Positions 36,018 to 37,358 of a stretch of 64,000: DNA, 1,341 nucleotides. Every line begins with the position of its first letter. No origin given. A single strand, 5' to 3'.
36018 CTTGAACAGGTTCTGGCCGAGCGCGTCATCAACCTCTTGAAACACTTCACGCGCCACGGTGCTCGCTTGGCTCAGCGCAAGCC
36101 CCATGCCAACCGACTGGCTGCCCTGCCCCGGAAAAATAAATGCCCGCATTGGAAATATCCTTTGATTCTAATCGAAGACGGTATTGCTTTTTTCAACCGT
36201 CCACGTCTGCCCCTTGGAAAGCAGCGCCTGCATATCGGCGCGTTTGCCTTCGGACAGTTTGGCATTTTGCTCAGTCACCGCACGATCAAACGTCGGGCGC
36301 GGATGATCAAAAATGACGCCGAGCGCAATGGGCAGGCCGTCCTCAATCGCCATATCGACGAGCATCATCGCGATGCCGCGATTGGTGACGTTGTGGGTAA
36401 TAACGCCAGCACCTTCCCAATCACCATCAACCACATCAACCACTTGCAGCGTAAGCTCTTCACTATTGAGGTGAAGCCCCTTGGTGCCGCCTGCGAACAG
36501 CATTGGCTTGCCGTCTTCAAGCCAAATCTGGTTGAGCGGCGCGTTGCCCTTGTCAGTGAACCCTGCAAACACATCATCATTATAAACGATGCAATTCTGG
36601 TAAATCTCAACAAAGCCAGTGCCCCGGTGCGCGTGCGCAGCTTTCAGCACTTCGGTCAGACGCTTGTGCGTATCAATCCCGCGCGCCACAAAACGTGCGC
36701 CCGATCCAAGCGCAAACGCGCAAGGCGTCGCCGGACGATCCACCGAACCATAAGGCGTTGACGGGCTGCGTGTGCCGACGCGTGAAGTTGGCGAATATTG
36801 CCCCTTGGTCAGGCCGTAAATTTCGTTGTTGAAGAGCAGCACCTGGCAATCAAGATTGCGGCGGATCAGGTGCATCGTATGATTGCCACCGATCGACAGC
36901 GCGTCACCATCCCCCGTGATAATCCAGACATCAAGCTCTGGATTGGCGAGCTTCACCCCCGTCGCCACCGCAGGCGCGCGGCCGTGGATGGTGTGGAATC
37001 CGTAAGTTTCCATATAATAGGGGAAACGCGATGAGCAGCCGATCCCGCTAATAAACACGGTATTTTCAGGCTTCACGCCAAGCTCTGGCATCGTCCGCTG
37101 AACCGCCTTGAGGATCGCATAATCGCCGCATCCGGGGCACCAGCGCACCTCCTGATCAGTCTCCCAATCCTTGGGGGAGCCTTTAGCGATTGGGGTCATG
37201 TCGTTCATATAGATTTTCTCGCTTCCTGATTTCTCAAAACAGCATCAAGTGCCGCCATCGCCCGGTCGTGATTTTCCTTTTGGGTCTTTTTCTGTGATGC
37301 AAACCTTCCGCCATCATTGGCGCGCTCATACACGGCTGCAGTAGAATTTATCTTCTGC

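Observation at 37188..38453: Low-GC three-gene cassette splitting korA from korB and translationally coupled to korB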

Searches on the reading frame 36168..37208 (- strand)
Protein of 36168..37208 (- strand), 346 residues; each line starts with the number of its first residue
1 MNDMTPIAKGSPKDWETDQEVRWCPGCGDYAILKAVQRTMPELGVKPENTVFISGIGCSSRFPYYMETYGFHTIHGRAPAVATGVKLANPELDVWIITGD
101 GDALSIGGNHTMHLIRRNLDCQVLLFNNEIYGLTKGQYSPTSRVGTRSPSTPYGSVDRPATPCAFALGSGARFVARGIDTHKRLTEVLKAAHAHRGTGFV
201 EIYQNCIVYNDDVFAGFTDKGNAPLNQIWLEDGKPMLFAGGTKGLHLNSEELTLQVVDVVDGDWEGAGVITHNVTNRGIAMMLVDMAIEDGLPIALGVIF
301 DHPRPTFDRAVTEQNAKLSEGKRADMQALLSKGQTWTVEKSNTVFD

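Call 4: search_protein_families(library=pfam, proteins=[window:36168-37208:-], max_evalue=1)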
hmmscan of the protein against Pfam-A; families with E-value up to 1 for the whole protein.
window:36168-37208:- (346 aa): 1 family
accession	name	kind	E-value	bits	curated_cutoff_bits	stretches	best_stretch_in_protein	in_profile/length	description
PF02775.26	TPP_enzyme_C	-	9.2e-29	100.6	21.9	1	56-202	2-151/151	Thiamine pyrophosphate enzyme, C-terminal TPP binding domain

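Call 5: search_protein_families(library=ncbifam, proteins=[window:36168-37208:-], max_evalue=1)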
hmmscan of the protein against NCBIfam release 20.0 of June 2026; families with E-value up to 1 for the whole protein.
window:36168-37208:- (346 aa): 38 families (the best 25 are shown)
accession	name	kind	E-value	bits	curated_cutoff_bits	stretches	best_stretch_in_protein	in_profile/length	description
TIGR02177.1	PorB_KorB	subfamily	3e-75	253.3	261.9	1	22-211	2-192/286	2-oxoacid:acceptor oxidoreductase, beta subunit, pyruvate/2-ketoisovalerate family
NF008820.0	PRK11866.1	equivalog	3.7e-73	246.4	402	1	11-211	5-206/287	2-oxoacid ferredoxin oxidoreductase subunit beta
NF041171.1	Oxoac_fdxbeta_Archa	equivalog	6.1e-69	232.6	423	1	21-218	3-201/296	2-oxoacid:ferredoxin oxidoreductase subunit beta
NF008821.0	PRK11869.1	equivalog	2.5e-62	210.3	438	1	17-210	10-204/286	2-oxoacid ferredoxin oxidoreductase subunit beta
NF007207.0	PRK09628.1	equivalog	1e-58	199.2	364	1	22-208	17-204/277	2-oxoglutarate ferredoxin oxidoreductase subunit beta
NF008819.1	PRK11865.1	equivalog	2.6e-08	33.5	405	1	22-206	19-212/300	pyruvate synthase subunit PorB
TIGR03336.1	IOR_alpha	equivalog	4.8e-06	25.2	650.9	1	23-211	358-536/595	indolepyruvate ferredoxin oxidoreductase subunit alpha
NF005760.0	PRK07586.1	equivalog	6.1e-06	25.5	363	1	76-202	388-512/514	acetolactate synthase large subunit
NF045792.1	OxalOxredbeta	equivalog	2.3e-05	23.6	590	1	88-156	98-166/311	oxalate oxidoreductase subunit beta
TIGR02176.1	pyruv_ox_red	equivalog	4.6e-05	21.4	911.35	1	94-212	956-1076/1167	pyruvate:ferredoxin (flavodoxin) oxidoreductase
NF004813.0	PRK06163.1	equivalog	9.8e-05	22.1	240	1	76-144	60-128/202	hypothetical protein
TIGR04377.1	myo_inos_iolD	equivalog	0.0001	21.1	715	1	64-135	433-501/616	3D-(3,5/4)-trihydroxycyclohexane-1,2-dione acylhydrolase (decyclizing)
TIGR03846.1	sulfopy_beta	equivalog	0.00014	21.8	221.5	1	49-143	14-112/182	sulfopyruvate decarboxylase subunit beta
NF008818.0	PRK11864.1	subfamily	0.00014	21.1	405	1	24-206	21-208/300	3-methyl-2-oxobutanoate dehydrogenase subunit beta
NF004772.0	PRK06112.1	subfamily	0.00017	20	673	1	81-202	445-557/578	acetolactate synthase catalytic subunit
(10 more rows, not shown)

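Call 16: list_cluster_members(proteins=[window:36168-37208:-, window:38453-40345:-, window:37205-37834:-, window:37205-37816:-, window:37809-38036:-, window:38053-38388:-, window:38053-38493:-])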
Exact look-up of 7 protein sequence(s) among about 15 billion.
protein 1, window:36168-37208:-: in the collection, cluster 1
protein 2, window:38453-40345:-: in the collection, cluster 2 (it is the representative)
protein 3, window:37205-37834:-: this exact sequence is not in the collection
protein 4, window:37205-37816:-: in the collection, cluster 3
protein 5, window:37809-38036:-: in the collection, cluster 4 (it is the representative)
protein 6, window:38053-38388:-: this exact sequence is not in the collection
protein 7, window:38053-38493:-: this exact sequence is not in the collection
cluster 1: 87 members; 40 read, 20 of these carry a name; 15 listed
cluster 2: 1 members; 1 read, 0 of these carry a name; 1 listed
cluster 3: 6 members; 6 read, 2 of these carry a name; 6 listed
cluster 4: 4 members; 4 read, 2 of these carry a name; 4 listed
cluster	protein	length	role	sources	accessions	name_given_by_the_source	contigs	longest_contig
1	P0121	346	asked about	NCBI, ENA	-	-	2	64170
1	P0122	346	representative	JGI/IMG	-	2-oxoglutarate/2-oxoacid ferredoxin oxidoreductase subunit beta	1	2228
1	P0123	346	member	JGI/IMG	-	2-oxoglutarate/2-oxoacid ferredoxin oxidoreductase subunit beta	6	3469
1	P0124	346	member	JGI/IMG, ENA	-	2-oxoglutarate/2-oxoacid ferredoxin oxidoreductase subunit beta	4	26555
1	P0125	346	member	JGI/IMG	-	2-oxoglutarate/2-oxoacid ferredoxin oxidoreductase subunit beta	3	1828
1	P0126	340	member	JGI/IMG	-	2-oxoglutarate/2-oxoacid ferredoxin oxidoreductase subunit beta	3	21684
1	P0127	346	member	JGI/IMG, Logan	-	2-oxoglutarate ferredoxin oxidoreductase subunit beta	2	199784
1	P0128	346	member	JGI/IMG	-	2-oxoglutarate/2-oxoacid ferredoxin oxidoreductase subunit beta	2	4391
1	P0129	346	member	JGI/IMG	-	2-oxoglutarate/2-oxoacid ferredoxin oxidoreductase subunit beta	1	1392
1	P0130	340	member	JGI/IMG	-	2-oxoglutarate/2-oxoacid ferredoxin oxidoreductase subunit beta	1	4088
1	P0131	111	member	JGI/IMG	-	2-oxoglutarate/2-oxoacid ferredoxin oxidoreductase subunit beta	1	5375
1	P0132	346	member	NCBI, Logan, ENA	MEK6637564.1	MAG: 2-oxoacid:ferredoxin oxidoreductase subunit beta [Pseudomonadota bacterium]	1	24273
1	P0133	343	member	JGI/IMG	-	2-oxoglutarate/2-oxoacid ferredoxin oxidoreductase subunit beta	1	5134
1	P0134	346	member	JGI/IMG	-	2-oxoglutarate/2-oxoacid ferredoxin oxidoreductase subunit beta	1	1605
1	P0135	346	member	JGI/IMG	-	2-oxoglutarate/2-oxoacid ferredoxin oxidoreductase subunit beta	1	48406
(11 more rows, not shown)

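Call 17: find_encoding_contigs(protein=P0127, flank=6000, max_places=3)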
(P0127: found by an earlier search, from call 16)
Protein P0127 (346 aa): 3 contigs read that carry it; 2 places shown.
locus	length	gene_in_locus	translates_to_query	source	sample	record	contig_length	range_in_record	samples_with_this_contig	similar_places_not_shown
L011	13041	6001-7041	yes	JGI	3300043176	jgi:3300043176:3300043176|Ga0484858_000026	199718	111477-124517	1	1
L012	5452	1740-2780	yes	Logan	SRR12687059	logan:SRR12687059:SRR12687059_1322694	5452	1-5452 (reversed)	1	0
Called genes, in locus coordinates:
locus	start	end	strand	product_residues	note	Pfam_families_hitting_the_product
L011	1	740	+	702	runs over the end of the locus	PF20656:MS_N, PF01274:MS_TIM-barrel, PF20659:MS_C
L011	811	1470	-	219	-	PF01209:Ubie_methyltran, PF13489:Methyltransf_23, PF13847:Methyltransf_31, PF08241:Methyltransf_11, PF08242:Methyltransf_12, PF13649:Methyltransf_25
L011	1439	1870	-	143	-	PF00293:NUDIX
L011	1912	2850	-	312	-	PF10340:Say1_Mug180 (weak), PF20434:BD-FAE, PF07859:Abhydrolase_3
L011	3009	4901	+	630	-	PF01558:POR, PF01855:POR_N, PF17147:PFOR_II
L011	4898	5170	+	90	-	-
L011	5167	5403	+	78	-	-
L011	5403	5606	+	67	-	-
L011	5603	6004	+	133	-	-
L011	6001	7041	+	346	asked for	PF02775:TPP_enzyme_C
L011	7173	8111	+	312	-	PF00698:Acyl_transf_1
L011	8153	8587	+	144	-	PF13366:PDDEXK_3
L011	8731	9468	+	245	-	PF00106:adh_short, PF08659:KR, PF13561:adh_short_C2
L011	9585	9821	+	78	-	PF00550:PP-binding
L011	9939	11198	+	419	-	PF00109:ketoacyl-synt, PF02801:Ketoacyl-synt_C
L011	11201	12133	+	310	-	PF02618:YceG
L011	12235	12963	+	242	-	PF07589:PEP_exosort_dom (weak)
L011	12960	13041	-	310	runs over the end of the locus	PF01118:Semialdhyde_dh (weak), PF22698:Semialdhyde_dhC_1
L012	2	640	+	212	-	?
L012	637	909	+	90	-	-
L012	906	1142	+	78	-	-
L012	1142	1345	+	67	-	-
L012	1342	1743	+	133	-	-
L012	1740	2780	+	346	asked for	PF02775:TPP_enzyme_C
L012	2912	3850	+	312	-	PF00698:Acyl_transf_1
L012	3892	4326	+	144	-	PF13366:PDDEXK_3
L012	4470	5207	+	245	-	PF00106:adh_short, PF08659:KR, PF13561:adh_short_C2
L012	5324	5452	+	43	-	?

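Call 18: find_encoding_contigs(protein=P0126, flank=6000, max_places=3)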
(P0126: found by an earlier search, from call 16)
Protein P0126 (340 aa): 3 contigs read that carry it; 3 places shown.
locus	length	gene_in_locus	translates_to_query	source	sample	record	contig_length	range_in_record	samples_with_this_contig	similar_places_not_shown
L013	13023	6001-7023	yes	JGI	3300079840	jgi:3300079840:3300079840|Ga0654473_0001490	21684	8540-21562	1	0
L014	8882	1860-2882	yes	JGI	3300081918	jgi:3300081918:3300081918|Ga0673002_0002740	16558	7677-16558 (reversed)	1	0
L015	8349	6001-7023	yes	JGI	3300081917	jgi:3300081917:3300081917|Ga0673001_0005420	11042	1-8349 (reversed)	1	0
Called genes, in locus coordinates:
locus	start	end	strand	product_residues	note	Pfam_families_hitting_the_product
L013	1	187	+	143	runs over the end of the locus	-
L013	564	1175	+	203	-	-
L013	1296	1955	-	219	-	PF01209:Ubie_methyltran, PF13489:Methyltransf_23, PF13847:Methyltransf_31, PF08241:Methyltransf_11, PF08242:Methyltransf_12, PF13649:Methyltransf_25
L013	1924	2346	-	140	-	PF00293:NUDIX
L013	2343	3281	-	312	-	PF00135:COesterase (faint), PF10340:Say1_Mug180 (weak), PF20434:BD-FAE, PF07859:Abhydrolase_3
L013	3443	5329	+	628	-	PF01558:POR, PF01855:POR_N, PF17147:PFOR_II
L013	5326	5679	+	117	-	-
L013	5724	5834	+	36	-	-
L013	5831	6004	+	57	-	-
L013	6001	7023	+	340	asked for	PF02775:TPP_enzyme_C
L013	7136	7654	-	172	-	PF13366:PDDEXK_3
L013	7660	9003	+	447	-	PF00875:DNA_photolyase, PF03441:FAD_binding_7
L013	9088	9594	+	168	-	-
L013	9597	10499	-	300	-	PF01545:Cation_efflux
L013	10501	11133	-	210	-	PF01569:PAP2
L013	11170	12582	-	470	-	PF00890:FAD_binding_2 (weak), PF01134:GIDA (weak), PF01262:AlaDh_PNT_C (faint), PF07992:Pyr_redox_2, PF12831:FAD_oxidored (weak), PF13738:Pyr_redox_3, PF00070:Pyr_redox, PF02852:Pyr_redox_dim, +4 more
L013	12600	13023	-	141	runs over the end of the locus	PF04480:DUF559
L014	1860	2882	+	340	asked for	PF02775:TPP_enzyme_C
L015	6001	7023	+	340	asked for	PF02775:TPP_enzyme_C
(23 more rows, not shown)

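Call 19: find_related_loci(query=window:36168-37208:-, collection=genome_contigs, flank=5000)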
Query window:36168-37208:- (346 aa) in genome_contigs; peptide patterns used: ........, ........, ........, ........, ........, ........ (x = any residue, [..] = any of these).
600 stretches matched a pattern (row limit reached: there are more); 595 encode a relative of the query (tblastn E <= 1e-3); the best 80 are kept; 80 distinct loci.
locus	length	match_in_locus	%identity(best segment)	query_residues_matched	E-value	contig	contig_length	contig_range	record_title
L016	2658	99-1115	86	1-339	0e+0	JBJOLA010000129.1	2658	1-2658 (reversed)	MAG: Pseudomonadota bacterium isolate teakettle2_2019_sw_WHONDRS-S19S_0032_B_bin.14 scaffold_268372, whole genome shotgu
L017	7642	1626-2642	87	1-339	0e+0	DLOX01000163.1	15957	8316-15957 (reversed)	MAG TPA_asm: Sphingomonadales bacterium UBA7473 UBA7473_contig_3101, whole genome shotgun sequence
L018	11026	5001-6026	78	1-341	0e+0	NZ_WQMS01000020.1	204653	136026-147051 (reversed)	Sphingomonas horti strain MAH-20 GCM70011337_20, whole genome shotgun sequence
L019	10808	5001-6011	79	1-338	0e+0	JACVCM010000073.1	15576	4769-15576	MAG: Sphingomonadaceae bacterium isolate Desfum bin_2_GBBB08 NODE_473_length_15576_cov_3.275811, whole genome shotgun se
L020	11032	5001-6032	76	1-345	0e+0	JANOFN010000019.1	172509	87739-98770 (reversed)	MAG: Sphingomonadales bacterium isolate SOY_64_metabat_50 SOY_64_k141_3858523, whole genome shotgun sequence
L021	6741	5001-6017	77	1-340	0e+0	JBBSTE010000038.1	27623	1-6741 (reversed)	MAG: Sphingomonadales bacterium isolate SVL2_sbin.13 SVL2_sbin.13_K_544607_L_27623_cov_14.0709, whole genome shotgun seq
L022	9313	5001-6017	77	1-340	0e+0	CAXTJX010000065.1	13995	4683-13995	MAG TPA_asm: uncultured Sphingomonas sp. isolate public_SRR11456921_metawrap_bin.25 genome assembly, contig: public_SRR1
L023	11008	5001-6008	77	1-339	0e+0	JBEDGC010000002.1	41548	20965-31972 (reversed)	MAG: Pseudomonadota bacterium isolate NASQAN2014_190_B_bin.61 scaffold_880743, whole genome shotgun sequence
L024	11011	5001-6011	75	1-338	0e+0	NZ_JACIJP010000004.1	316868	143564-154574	Sphingobium subterraneum strain DSM 102255 Ga0373363_04, whole genome shotgun sequence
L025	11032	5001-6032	75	1-345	3e-180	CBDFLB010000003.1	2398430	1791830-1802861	MAG: Sphingomonas sp. isolate ac9ca599-7ba6-4a44-a109-306d1beaa3fe genome assembly, contig: contig_3, whole genome shotg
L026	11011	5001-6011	76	1-340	8e-180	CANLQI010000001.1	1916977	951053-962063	uncultured Sphingomonadaceae bacterium isolate 984-n2.fasta genome assembly, contig: NODE_1, whole genome shotgun sequen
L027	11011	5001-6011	78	1-338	7e-179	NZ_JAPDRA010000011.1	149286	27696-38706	Sphingomonas canadensis strain FWC47 FWC47_scaffold11, whole genome shotgun sequence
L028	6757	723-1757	75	1-342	2e-179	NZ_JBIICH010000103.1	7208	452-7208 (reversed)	MAG: Sphingorhabdus sp. isolate ME2000-07-17pf_3300043436_group1_bin67 Rohwer_bin2046_scaffold_9256_c1, whole genome sho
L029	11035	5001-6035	75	1-342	1e-178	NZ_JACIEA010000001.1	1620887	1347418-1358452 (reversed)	Sphingorhabdus rigui strain DSM 29050 Ga0373249_01, whole genome shotgun sequence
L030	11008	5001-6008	77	1-338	1e-178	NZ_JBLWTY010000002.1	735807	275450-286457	MAG: Parasphingorhabdus sp. isolate EA08-05 A08maxbin.002RE.5K@2, whole genome shotgun sequence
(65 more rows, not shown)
